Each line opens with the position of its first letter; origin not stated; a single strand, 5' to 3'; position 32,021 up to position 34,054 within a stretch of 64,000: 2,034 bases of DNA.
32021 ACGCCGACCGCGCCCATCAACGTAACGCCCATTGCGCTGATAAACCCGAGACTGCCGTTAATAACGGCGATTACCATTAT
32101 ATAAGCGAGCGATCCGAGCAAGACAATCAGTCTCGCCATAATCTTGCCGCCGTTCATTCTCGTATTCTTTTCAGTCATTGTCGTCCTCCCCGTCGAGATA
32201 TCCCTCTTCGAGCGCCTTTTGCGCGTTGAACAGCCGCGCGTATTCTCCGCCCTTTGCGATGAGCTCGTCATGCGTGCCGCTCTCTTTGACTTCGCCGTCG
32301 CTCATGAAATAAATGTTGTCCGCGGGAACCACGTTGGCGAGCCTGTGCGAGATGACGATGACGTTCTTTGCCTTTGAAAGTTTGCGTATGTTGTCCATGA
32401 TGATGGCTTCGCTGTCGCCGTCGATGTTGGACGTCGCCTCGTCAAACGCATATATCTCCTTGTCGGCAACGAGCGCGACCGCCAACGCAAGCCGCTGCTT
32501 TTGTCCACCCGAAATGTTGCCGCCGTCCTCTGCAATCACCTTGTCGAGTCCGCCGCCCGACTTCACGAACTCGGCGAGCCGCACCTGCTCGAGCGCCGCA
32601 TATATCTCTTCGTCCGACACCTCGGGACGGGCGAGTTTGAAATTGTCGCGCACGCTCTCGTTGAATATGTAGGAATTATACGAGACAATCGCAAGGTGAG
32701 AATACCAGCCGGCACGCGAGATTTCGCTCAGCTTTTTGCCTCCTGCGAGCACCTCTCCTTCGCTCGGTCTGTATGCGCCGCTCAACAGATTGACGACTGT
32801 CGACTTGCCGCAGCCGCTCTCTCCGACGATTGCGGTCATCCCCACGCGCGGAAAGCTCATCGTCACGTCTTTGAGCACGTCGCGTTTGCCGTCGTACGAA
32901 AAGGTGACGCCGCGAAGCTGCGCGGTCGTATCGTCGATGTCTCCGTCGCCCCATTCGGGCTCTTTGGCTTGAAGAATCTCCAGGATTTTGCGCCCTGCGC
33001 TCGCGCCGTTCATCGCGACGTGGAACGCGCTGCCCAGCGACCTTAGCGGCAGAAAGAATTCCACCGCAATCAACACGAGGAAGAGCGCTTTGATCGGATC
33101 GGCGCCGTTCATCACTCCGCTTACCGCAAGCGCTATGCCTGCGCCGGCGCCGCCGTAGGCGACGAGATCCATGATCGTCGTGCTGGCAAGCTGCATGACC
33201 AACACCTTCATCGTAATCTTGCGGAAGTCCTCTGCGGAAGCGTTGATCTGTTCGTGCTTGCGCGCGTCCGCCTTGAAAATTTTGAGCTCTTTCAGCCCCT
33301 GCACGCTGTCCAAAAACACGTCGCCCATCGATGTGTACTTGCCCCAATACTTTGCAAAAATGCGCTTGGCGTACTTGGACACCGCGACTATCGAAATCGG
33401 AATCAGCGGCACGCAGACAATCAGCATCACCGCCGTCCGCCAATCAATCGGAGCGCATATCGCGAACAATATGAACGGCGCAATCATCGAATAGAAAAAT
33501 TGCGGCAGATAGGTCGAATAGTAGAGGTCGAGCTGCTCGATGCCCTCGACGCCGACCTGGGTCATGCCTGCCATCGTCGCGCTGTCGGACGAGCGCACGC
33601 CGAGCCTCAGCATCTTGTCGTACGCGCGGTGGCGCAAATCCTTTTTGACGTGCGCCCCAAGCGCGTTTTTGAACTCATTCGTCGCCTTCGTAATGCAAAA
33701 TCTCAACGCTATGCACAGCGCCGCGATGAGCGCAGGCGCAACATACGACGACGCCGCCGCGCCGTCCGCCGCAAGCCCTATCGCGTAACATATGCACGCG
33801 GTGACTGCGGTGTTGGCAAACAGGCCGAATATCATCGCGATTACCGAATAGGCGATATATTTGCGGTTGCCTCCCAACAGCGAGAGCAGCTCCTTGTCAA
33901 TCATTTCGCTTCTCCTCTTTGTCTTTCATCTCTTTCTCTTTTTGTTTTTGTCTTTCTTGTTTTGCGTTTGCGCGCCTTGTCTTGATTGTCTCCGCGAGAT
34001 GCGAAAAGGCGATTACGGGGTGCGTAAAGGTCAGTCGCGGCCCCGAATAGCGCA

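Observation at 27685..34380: Six-gene, translationally coupled operon fusing a CydDC-like ABC exporter to an MptD-type ECF importer module, led by a YgbA_NO Cys-rich protein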

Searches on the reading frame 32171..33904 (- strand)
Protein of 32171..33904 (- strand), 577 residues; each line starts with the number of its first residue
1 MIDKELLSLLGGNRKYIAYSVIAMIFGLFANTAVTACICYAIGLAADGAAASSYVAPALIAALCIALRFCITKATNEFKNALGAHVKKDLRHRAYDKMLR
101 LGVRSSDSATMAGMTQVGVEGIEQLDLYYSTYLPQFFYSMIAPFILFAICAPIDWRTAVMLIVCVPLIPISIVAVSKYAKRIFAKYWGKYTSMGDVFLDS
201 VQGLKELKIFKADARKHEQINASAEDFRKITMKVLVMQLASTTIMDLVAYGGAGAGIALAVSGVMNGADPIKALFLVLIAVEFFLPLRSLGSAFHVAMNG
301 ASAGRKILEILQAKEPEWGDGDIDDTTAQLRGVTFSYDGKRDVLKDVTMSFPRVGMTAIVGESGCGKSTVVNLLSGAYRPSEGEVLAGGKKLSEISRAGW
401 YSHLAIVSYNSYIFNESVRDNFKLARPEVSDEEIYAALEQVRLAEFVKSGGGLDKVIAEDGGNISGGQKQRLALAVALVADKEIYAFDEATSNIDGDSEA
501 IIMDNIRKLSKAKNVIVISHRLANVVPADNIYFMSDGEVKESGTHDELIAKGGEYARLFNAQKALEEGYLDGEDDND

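Call 3: search_protein_families(library=pfam, max_evalue=0.01, proteins=[window:32174-33904:-])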
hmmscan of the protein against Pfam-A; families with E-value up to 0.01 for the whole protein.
seq(577 aa): 6 families
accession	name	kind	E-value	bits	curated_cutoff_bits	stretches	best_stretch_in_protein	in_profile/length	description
PF00005.33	ABC_tran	-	2.9e-27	96.4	25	1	344-492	1-137/137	ABC transporter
PF00664.28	ABC_membrane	-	3.7e-22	79.7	28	1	19-281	3-269/274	ABC transporter transmembrane region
PF02463.25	SMC_N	-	7.2e-10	39.1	40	1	422-535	111-212/220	RecF/RecN/SMC N terminal domain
PF03193.22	RsgA_GTPase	-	0.00047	20.5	30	1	344-381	97-133/174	RsgA GTPase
PF13555.12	AAA_29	-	0.00096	19.3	27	1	346-371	14-39/61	P-loop containing region of AAA domain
PF13476.12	AAA_23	-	0.0021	19.2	27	1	345-375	11-40/201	AAA domain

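Call 4: search_protein_families(library=ncbifam, max_evalue=0.01, proteins=[window:32174-33904:-])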
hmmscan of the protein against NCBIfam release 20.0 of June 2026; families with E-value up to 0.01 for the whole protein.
seq(577 aa): 189 families (the best 25 are shown)
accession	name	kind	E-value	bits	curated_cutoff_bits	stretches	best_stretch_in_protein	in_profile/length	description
TIGR02857.1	CydD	equivalog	3e-116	389.5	435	1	14-532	2-527/529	thiol reductant ABC exporter subunit CydD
NF008379.0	PRK11174.1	equivalog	1.2e-91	308.1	684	1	28-563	38-585/588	heme ABC transporter permease/ATP-binding protein CydD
TIGR02203.1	MsbA_lipidA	equivalog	1.6e-77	261.3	602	1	6-562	5-569/572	lipid A export permease/ATP-binding protein MsbA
NF008364.0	PRK11160.1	equivalog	1e-68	232.4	630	1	86-559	91-572/575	heme ABC transporter ATP-binding protein/permease CydC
NF008381.0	PRK11176.1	equivalog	4e-68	230.2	867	1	146-562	156-579/582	lipid A ABC transporter ATP-binding protein/permease MsbA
NF045513.1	HepA_fam_ABC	equivalog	5.9e-65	219.9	725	1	54-562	95-609/610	heterocyst formation ABC transporter subunit HepA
NF008056.1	PRK10790.1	equivalog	6.6e-64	216.4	746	1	14-567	22-580/584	SmdB family multidrug efflux ABC transporter permease/ATP-binding protein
TIGR02204.1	MsbA_rel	hypoth_equivalog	1.3e-60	205.6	780.4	1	20-562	19-575/576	ABC transporter, permease/ATP-binding protein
TIGR01846.1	type_I_sec_HlyB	subfamily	3.2e-60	204.2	725.55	1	328-562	456-692/694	type I secretion system permease/ATPase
TIGR02868.1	CydC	equivalog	6.5e-60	203.2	329.05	1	86-522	84-530/530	thiol reductant ABC exporter subunit CydC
NF010178.0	PRK13657.1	equivalog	6.9e-60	203.1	733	1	29-566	31-574/588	glucan ABC transporter ATP-binding protein/ permease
NF052233.1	CphA_assoc_ABC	equivalog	2.2e-59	201.6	880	1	39-565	217-746/766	cyanophycin metabolism-associated ABC transporter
TIGR03796.1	NHLM_micro_ABC1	equivalog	1.2e-57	195.6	853.3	1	50-559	188-709/710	NHLP family bacteriocin export ABC transporter peptidase/permease/ATPase subunit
TIGR03797.1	NHLM_micro_ABC2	equivalog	2.3e-56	191.6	709.4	1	19-562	144-685/686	NHLP bacteriocin export ABC transporter permease/ATPase subunit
TIGR00958.1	3a01208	subfamily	3e-54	184.5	874.6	1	128-558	274-710/711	antigen peptide transporter 2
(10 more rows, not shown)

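Call 36: search_solved_structures(query=window:32171-33904:-, max_evalue=1e-20)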
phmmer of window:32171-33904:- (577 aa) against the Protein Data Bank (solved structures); distinct sequences matched with E-value up to 1e-20: 267 (the best 60 are shown).
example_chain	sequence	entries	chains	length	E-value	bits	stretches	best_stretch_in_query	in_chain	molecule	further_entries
8gmg_A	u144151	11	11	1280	2.3e-87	297.1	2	132-572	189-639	ATP-dependent translocase ABCB1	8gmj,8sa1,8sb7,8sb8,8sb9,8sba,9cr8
6qex_A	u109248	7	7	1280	2.4e-87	297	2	132-572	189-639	Multidrug resistance protein 1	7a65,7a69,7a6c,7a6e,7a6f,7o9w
8y6h_A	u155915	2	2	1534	3.8e-87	296.4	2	132-572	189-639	ATP-dependent translocase ABCB1,mNeonGreen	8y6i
8sa0_A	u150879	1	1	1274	4.8e-87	296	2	132-572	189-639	ATP-dependent translocase ABCB1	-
6c0v_A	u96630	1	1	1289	1.2e-86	294.8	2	132-572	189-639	Multidrug resistance protein 1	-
3g5u_A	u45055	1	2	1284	1.3e-82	281.4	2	133-568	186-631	Multidrug resistance protein 1a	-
3g60_A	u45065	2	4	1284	2.1e-82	280.7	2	133-568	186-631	Multidrug resistance protein 1a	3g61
6ujw_A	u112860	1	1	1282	2.2e-82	280.7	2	133-568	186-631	ATP-dependent translocase ABCB1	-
8zpx_B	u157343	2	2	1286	3.9e-82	279.8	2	134-568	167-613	ABC transporter B family member 1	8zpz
9juj_A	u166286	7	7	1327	4.4e-82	279.7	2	134-568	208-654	ABC transporter B family member 1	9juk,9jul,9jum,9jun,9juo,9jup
4m1m_A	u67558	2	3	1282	5.4e-82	279.4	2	133-568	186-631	Multidrug resistance protein 1A | ATP-dependent translocase ABCB1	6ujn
6ujp_A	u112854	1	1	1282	5.5e-82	279.3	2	133-568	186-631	ATP-dependent translocase ABCB1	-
6ujr_A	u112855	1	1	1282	5.7e-82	279.3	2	133-568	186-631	ATP-dependent translocase ABCB1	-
6ujs_A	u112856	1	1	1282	6.1e-82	279.2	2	133-568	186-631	ATP-dependent translocase ABCB1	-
4lsg_A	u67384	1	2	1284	6.3e-82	279.1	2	133-568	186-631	Multidrug resistance protein 1A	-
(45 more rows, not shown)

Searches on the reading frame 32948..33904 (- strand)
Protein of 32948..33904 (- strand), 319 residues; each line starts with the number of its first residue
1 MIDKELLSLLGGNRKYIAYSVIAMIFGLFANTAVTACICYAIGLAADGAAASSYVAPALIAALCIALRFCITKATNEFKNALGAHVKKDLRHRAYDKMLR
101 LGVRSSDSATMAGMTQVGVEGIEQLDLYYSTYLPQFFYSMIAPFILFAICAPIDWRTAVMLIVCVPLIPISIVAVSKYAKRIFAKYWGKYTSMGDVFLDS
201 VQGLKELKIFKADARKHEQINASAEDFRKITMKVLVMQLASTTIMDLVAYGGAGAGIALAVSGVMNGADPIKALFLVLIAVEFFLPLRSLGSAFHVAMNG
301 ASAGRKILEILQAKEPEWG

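Call 68: search_solved_structures(query=window:32948-33904:-, max_evalue=0.001, show_alignments=3)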
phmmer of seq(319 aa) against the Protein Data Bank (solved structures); distinct sequences matched with E-value up to 0.001: 29.
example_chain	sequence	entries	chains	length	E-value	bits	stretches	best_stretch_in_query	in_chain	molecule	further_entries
7zd5_D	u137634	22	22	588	3.3e-21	79.1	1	55-305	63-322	ATP-binding/permease protein CydD | Glutathione/L-cysteine transport system ATP-binding/permease protein CydD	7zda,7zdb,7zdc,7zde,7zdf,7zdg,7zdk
8ips_B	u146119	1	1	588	3.3e-21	79.1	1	55-305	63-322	ABC transporter, CydDC cysteine exporter (CydDC-E) family, permease/ATP-binding protein Cy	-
8ipt_A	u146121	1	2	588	3.3e-21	79.1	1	55-305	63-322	ABC transporter, CydDC cysteine exporter (CydDC-E) family, permease/ATP-binding protein Cy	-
8ipr_C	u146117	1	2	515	3.1e-17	66.1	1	115-316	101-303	Transmembrane ATP-binding protein ABC transporter cydD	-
8ipq_B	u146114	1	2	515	3.1e-17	66.1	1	115-316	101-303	Transmembrane ATP-binding protein ABC transporter cydD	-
7met_A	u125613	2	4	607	1.5e-06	31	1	26-315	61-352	ATP-dependent lipid A-core flippase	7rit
8gk7_A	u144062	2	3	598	2e-06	30.6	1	26-315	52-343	Lipid A export ATP-binding/permease protein MsbA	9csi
9fw3_A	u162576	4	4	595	7.5e-06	28.7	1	44-313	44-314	Mycobactin import ATP-binding/permease protein IrtA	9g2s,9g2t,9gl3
9g2v_A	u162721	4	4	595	7.5e-06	28.7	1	44-313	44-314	Mycobactin import ATP-binding/permease protein IrtA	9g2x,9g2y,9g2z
9g2p_A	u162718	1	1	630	8.6e-06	28.5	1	44-313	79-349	Mycobactin import ATP-binding/permease protein IrtA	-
9g2k_A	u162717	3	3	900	1.8e-05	27.5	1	44-313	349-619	Mycobactin import ATP-binding/permease protein IrtA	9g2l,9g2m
9fxc_A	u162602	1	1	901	1.8e-05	27.4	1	44-313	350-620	Mycobactin import ATP-binding/permease protein IrtA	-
6tej_A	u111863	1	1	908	1.9e-05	27.4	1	44-313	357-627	Drug ABC transporter ATP-binding protein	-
6quz_B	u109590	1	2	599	2.4e-05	27.1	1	81-315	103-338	Uncharacterized ABC transporter ATP-binding protein TM_0288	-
3qf4_B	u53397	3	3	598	2.4e-05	27.1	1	81-315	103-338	Uncharacterized ABC transporter ATP-binding protein TM_0288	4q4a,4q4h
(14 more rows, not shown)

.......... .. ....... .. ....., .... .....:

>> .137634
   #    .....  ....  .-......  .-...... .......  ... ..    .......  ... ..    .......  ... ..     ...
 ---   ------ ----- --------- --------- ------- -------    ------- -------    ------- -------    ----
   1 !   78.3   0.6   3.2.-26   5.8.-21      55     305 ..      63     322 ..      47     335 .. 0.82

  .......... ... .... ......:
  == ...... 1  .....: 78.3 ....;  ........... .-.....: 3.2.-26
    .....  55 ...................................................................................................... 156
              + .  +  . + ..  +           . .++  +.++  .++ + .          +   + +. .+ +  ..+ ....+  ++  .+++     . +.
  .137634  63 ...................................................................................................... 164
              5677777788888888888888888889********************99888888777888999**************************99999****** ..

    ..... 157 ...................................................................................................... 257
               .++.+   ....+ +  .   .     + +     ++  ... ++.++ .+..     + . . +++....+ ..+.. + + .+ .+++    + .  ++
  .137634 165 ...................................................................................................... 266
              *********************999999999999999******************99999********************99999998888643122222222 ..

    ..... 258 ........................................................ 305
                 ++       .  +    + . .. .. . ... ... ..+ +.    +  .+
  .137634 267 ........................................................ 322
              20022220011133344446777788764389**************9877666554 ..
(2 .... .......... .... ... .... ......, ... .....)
